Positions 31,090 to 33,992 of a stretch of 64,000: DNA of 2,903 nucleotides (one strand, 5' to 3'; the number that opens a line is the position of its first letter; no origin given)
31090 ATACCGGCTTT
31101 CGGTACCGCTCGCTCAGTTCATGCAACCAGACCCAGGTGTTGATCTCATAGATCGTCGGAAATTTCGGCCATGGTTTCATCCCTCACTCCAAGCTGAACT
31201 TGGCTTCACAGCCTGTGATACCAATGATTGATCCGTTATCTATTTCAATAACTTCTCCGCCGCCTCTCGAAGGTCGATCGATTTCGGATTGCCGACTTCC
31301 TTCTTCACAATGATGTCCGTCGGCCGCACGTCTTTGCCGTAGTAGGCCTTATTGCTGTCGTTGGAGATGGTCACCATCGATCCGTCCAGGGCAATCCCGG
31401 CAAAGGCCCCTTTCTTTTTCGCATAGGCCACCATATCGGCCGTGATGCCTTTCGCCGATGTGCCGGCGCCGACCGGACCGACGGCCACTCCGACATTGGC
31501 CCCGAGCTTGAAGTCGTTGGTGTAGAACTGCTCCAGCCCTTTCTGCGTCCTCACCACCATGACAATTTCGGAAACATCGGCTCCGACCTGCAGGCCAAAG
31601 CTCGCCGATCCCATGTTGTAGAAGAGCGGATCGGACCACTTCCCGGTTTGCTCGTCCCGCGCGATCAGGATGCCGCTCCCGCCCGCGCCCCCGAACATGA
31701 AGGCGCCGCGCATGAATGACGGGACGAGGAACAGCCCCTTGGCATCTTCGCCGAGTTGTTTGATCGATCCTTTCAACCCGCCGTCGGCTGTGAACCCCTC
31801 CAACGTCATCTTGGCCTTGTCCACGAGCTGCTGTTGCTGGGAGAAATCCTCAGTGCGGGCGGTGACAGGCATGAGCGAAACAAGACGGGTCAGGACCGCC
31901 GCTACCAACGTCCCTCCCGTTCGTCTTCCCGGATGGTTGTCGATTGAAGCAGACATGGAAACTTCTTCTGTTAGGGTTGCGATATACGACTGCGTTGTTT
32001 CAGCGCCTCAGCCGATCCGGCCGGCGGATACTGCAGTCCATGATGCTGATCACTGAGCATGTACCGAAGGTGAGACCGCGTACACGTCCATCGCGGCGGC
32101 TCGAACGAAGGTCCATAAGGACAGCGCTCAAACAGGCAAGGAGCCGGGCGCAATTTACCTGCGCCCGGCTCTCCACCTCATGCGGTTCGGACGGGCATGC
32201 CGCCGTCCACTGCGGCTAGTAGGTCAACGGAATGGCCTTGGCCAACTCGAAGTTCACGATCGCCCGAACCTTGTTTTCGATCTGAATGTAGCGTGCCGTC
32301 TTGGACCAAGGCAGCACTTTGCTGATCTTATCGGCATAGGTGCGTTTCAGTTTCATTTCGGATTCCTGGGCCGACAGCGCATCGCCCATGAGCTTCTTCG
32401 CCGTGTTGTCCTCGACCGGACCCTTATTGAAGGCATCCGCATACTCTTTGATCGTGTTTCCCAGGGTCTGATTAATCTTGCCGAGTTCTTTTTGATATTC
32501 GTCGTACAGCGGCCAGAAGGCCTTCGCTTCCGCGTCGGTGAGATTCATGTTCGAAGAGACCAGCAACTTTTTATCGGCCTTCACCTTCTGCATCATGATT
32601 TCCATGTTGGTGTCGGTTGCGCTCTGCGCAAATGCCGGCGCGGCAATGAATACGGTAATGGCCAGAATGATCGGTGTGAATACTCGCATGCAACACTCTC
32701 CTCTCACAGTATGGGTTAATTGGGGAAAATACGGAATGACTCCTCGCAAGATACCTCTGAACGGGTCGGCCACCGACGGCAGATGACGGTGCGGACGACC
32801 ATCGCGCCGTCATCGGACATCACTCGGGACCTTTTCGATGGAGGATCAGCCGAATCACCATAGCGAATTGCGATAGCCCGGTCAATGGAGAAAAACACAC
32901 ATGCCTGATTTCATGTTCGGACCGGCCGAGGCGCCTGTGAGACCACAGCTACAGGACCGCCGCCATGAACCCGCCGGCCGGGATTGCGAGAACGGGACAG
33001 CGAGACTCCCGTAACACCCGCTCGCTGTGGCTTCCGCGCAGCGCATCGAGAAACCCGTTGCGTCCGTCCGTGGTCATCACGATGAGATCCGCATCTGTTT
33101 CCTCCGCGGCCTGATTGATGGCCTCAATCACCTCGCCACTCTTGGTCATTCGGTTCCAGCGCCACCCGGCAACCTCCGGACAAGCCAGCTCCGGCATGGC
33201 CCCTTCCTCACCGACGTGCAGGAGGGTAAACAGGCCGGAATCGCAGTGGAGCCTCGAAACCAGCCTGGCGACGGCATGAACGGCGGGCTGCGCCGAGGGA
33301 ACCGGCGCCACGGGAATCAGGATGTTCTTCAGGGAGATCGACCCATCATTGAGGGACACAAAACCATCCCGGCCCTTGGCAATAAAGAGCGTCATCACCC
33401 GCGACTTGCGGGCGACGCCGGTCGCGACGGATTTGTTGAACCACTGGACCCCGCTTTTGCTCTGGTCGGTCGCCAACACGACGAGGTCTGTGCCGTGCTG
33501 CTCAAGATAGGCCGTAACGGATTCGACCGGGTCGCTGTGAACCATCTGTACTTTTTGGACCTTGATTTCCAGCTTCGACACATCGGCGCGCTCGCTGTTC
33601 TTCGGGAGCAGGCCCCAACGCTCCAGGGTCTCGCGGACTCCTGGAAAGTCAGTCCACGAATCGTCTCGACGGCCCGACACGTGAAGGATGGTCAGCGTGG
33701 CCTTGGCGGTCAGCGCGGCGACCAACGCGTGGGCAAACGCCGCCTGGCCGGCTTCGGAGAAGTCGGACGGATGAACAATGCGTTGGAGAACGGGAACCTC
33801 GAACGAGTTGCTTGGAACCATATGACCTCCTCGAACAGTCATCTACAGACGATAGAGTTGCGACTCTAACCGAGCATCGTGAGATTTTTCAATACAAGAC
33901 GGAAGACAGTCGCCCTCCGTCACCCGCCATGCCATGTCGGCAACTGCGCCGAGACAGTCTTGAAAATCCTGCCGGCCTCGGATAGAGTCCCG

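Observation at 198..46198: Candidate periplasmic lipid-handling/remodelling island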

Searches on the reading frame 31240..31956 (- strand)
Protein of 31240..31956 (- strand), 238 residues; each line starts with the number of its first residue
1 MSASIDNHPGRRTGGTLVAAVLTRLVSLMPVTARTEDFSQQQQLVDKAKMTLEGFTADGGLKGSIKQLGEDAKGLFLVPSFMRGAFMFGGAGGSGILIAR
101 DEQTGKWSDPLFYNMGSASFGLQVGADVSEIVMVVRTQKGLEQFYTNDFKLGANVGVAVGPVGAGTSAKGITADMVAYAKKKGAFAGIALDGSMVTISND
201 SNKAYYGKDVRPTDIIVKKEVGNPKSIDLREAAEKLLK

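Call 6: search_protein_families(library=pfam, proteins=[window:31240-31956:-], max_evalue=0.01)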
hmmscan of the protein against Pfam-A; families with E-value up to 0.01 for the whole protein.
window:31240-31956:- (238 aa): 1 family
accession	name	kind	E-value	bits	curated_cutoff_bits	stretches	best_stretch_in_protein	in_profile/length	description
PF04366.17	Ysc84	-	1.4e-32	112.6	25.1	1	117-232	2-123/127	Las17-binding protein actin regulator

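Call 47: find_related_loci(query=A4, collection=genome_contigs, flank=10000)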
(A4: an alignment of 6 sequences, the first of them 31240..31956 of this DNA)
Query A4 (238 aa) in genome_contigs; peptide patterns used: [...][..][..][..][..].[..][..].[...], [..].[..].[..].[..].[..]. (x = any residue, [..] = any of these).
597 stretches matched a pattern (row limit reached: there are more); 83 encode a relative of the query (tblastn E <= 1e-3); the best 80 are kept; 77 distinct loci.
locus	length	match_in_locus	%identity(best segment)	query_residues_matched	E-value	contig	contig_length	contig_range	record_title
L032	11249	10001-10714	88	1-238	2e-131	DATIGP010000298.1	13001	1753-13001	MAG TPA_asm: Nitrospira sp. isolate SMAG_U16424 k141_1339241, whole genome shotgun sequence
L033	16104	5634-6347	86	1-238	6e-130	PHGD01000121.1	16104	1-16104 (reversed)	MAG: Nitrospira sp. LK70 C_2_scaffold_17916, whole genome shotgun sequence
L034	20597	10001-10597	78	40-238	1e-100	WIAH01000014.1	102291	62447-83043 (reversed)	MAG: Nitrospira sp. CR1.3 NODE_171_length_102291_cov_12.504, whole genome shotgun sequence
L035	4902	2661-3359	69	11-238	2e-98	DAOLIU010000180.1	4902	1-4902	MAG TPA_asm: Nitrospira sp. isolate AMR_MDS_0292 NODE_1709_length_4902_cov_5.486693, whole genome shotgun sequence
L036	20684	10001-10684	68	12-238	3e-96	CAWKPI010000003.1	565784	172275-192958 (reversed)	MAG: uncultured Nitrospiraceae bacterium isolate MFD03899.bin.2.136 genome assembly, contig: contig_35054, whole genome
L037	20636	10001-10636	69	27-238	1e-93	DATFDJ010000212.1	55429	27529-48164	MAG TPA_asm: Nitrospira sp. isolate SMAG_U8577 k141_266683, whole genome shotgun sequence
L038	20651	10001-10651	67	21-237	3e-93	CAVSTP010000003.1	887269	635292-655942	MAG: uncultured Nitrospiraceae bacterium isolate MFD09212.bin.1.196 genome assembly, contig: contig_31662, whole genome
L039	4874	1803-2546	62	8-238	2e-93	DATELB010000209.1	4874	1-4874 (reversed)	MAG TPA_asm: Nitrospira sp. isolate SMAG_U8905 k141_2073598, whole genome shotgun sequence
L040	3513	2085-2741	67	21-238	6e-94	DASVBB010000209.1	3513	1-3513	MAG TPA_asm: Nitrospira sp. isolate SMAG_U1968 k141_1081894, whole genome shotgun sequence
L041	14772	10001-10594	73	41-238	9e-93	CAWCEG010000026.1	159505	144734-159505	MAG: uncultured Nitrospiraceae bacterium isolate MFD08497.bin.2.96 genome assembly, contig: contig_169002, whole genome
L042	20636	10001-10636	64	25-238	2e-91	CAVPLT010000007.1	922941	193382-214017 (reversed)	MAG: uncultured Nitrospiraceae bacterium isolate MFD00392.bin.1.91 genome assembly, contig: contig_6589, whole genome sh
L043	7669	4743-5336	71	41-238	1e-91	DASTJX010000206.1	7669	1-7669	MAG TPA_asm: Nitrospira sp. isolate SMAG_U1727 k141_943761, whole genome shotgun sequence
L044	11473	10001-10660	66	18-237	3e-91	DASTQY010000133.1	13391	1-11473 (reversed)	MAG TPA_asm: Nitrospira sp. isolate SMAG_U2237 k141_1513677, whole genome shotgun sequence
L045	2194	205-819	70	33-237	6e-95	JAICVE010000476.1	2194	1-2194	MAG: Nitrospira sp. isolate HEB_FP_1_bin.25 k141_428461_length_2194_cov_6.0000, whole genome shotgun sequence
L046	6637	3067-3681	69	33-237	1e-90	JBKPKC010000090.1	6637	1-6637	MAG: Nitrospirota bacterium isolate GS_HAYS_MAG_00128 GS_HAYS_000002374606, whole genome shotgun sequence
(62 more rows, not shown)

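Call 89: search_solved_structures(query=window:31240-31956:-, max_evalue=0.01)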
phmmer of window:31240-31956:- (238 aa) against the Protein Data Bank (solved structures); distinct sequences matched with E-value up to 0.01: 1.
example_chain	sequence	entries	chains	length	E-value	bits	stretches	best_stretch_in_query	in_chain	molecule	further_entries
7ofn_A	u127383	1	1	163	1.3e-07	34.2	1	61-196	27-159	Lipoprotein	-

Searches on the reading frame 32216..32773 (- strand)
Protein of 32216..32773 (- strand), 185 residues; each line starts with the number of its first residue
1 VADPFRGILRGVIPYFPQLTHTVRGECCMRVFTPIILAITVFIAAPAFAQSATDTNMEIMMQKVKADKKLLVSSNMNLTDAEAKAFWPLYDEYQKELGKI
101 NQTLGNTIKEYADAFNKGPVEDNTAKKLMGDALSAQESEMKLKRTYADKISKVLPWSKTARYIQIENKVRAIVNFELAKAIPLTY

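Call 6: search_protein_families(library=pfam, proteins=[window:32216-32773:-], max_evalue=0.01)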
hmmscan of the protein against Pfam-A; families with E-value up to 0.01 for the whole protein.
window:32216-32773:- (185 aa): 0 families

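Call 39: search_protein_families(library=ncbifam, proteins=[window:32216-32773:-], max_evalue=0.01)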
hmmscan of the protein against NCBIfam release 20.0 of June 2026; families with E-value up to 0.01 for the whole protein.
window:32216-32773:- (185 aa): 0 families

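Call 40: find_homologous_proteins(query=window:32216-32689:-)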
Query window:32216-32689:- (157 aa): 3497 proteins with E <= 0.001 among 3518 candidates; the best 120 are listed.
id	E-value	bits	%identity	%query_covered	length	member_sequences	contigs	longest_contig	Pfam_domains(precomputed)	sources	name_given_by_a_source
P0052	5.4e-89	314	94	100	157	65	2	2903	-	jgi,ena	-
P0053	2.5e-86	305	90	100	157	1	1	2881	-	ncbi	-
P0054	3.8e-86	304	92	99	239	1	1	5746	-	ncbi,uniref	ncbi:hypothetical protein, partial [Nitrospira sp. BLG_2]|uniref:hypothetical protein n=1 Tax=Nitros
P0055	1.8e-85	302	91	100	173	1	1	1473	-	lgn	-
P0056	2.8e-83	295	86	100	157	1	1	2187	-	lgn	-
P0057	5.7e-82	291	87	100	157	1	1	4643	-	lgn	-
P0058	7.0e-81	287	85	100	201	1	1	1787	-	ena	-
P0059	1.7e-80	286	86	100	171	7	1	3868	-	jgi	jgi:Spy/CpxP family protein refolding chaperone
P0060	5.7e-78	278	83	100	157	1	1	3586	-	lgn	-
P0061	8.5e-77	274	80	100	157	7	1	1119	-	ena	-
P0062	1.3e-76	273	81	100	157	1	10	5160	-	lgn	-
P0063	1.9e-76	273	81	100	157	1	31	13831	-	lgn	-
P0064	3.8e-76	272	80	100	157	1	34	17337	-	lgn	-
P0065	9.3e-76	271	85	95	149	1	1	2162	-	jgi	jgi:Spy/CpxP family protein refolding chaperone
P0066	1.1e-75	270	80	100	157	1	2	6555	-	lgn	-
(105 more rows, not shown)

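Call 42: search_solved_structures(query=A2, max_evalue=10, show_alignments=2)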
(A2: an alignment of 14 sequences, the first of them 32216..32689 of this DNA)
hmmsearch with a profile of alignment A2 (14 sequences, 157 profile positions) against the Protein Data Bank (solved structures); distinct sequences matched with E-value up to 10: 3.
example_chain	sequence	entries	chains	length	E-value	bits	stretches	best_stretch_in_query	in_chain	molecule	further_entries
8oix_D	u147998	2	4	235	0.21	14.5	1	76-121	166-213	Proteasome subunit alpha type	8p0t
5vae_A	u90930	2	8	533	0.45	13.5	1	61-103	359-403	Accessory Sec system protein Asp1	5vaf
9jft_R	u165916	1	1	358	1.5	11.8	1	49-84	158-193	Psychosine receptor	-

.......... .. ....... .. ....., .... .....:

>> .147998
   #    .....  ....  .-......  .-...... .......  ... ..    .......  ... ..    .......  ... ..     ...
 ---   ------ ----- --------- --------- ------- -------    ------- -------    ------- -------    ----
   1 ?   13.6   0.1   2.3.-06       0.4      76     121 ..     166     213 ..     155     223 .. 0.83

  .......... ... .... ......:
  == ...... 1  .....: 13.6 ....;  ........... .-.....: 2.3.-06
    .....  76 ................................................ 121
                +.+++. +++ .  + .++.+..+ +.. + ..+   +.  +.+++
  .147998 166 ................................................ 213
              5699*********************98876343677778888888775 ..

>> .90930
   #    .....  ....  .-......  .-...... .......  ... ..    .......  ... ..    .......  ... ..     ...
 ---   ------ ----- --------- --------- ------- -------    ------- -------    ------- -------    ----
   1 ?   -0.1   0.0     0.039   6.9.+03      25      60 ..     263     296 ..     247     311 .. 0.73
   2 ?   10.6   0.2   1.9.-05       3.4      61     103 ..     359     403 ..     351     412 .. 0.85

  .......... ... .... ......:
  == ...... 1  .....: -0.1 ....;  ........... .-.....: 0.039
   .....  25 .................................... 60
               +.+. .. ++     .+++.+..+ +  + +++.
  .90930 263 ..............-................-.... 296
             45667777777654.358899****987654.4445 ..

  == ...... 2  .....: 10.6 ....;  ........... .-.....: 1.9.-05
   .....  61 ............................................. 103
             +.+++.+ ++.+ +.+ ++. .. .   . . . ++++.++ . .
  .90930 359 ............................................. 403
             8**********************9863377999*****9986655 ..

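Call 50: predict_structure(alignment_id=A2)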
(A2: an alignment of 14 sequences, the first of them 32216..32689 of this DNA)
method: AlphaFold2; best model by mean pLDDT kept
length: 157 residues; sequences in the alignment: 14
mean_pLDDT: 79.1   pTM: 0.69
mean pLDDT of the five models: 79.1, 76.8, 76.1, 74.1, 73.9
residues with pLDDT >= 90: 55; 70-90: 67; 50-70: 12; < 50: 23
segments of 3 or more residues with pLDDT < 50: 1-23
pLDDT, mean of each block of 10 residues (from residue 1): 42 40 57 78 88 95 93 85 84 87 90 94 95 91 78 64
secondary structure, 60 per line:
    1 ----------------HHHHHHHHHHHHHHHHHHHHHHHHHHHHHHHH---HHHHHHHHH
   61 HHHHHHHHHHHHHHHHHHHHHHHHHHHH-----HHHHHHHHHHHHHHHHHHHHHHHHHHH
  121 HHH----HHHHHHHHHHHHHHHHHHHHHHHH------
elements in order: H17-48 H52-88 H94-123 H128-151

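Call 55: fold_search(model_id=the predicted structure, library=pdb)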
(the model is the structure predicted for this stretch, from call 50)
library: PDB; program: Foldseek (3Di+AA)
matches with E <= 10: 320; with E <= 0.001: 0
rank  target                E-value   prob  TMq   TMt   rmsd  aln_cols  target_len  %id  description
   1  3epv_A                1.2e-01  1.00  0.50  0.69   4.4       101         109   14  X-ray Structure of the Metal-sensor CnrX in both the Apo- and Copper-bound Forms (released 2008-11-25)
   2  1g73_A                2.5e-01  0.41  0.28  0.28  15.8       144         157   17  CRYSTAL STRUCTURE OF SMAC BOUND TO XIAP-BIR3 DOMAIN (released 2001-01-10)
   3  2y3b                  3.1e-01  1.00  0.51  0.69   3.3        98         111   13  Co-bound form of Cupriavidus metallidurans CH34 CnrXs (released 2011-03-30)
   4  2y3h_D                3.5e-01  0.99  0.51  0.71   4.3       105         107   13  E63Q mutant of Cupriavidus metallidurans CH34 CnrXs (released 2011-03-30)
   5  3zg1_A                3.5e-01  0.99  0.49  0.68   4.6       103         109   13  NI-BOUND FORM OF M123A MUTANT OF CUPRIAVIDUS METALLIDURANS CH34 CNRXS (released 2013-10-23)
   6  2y39                  4.6e-01  0.99  0.51  0.70   3.3        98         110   13  Ni-bound form of Cupriavidus metallidurans CH34 CnrXs (released 2011-03-30)
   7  5f4y_A                4.6e-01  0.60  0.37  0.35   7.8       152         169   15  Structure of the SD2 domain of Human Shroom2 (released 2016-10-19)
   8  5f5p_B                4.6e-01  0.60  0.36  0.34   7.9       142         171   15  Molecular Basis for Shroom2 Recognition by Rock1 (released 2016-10-19)
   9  4wwf_B                4.8e-01  0.99  0.51  0.73   4.0       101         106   14  High-resolution structure of two Ni-bound forms of the M123C mutant of C. metallidurans CnrXs (released 2015-02-11)
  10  4wwf_A                5.1e-01  0.99  0.51  0.69   3.2        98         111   13  High-resolution structure of two Ni-bound forms of the M123C mutant of C. metallidurans CnrXs (released 2015-02-11)
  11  6ixg_B                5.1e-01  0.08  0.18  0.13  21.0       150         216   16  Crystal structure of native apo SH3BP5 (P41) (released 2019-03-20)
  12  4wwb                  5.4e-01  0.99  0.51  0.69   3.3        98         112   12  High-resolution structure of the Ni-bound form of the Y135F mutant of C. metallidurans CnrXs (released 2015-02-11)
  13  2y3h_C                5.4e-01  0.98  0.50  0.70   4.4       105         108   13  E63Q mutant of Cupriavidus metallidurans CH34 CnrXs (released 2011-03-30)
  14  3epv_C                5.7e-01  0.98  0.50  0.70   4.4       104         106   13  X-ray Structure of the Metal-sensor CnrX in both the Apo- and Copper-bound Forms (released 2008-11-25)
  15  5f5p_A                6.4e-01  0.47  0.36  0.33   8.1       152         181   15  Molecular Basis for Shroom2 Recognition by Rock1 (released 2016-10-19)
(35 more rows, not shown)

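Call 60: search_protein_families(library=pfam, proteins=[window:32216-32689:-], max_evalue=5)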
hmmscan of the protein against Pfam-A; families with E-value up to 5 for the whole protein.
window:32216-32689:- (157 aa): 4 families
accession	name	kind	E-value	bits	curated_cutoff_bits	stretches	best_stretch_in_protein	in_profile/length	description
PF25459.1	AIM3_BBC1_C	-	0.017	15.3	27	1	66-112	13-59/180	AIM3/BBC1 Cysteine proteinase-fold domain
PF13801.11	Metal_resist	-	0.018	15.6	29.2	1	14-110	12-102/125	Heavy-metal resistance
PF14643.11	DUF4455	-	0.032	13.3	30.4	1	59-119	353-413/469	Domain of unknown function (DUF4455)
PF04956.18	TrbC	-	0.083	13.5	27.9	1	4-37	13-45/98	TrbC/VIRB2 pilin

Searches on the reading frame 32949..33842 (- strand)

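Call 6: search_protein_families(library=pfam, proteins=[window:32949-33842:-], max_evalue=0.01)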
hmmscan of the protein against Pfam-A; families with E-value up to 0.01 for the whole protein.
window:32949-33842:- (297 aa): 1 family
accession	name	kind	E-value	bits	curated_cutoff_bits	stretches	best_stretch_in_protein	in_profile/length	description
PF00582.32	Usp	-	4.7e-33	115.1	24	2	233-288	86-141/141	Universal stress protein family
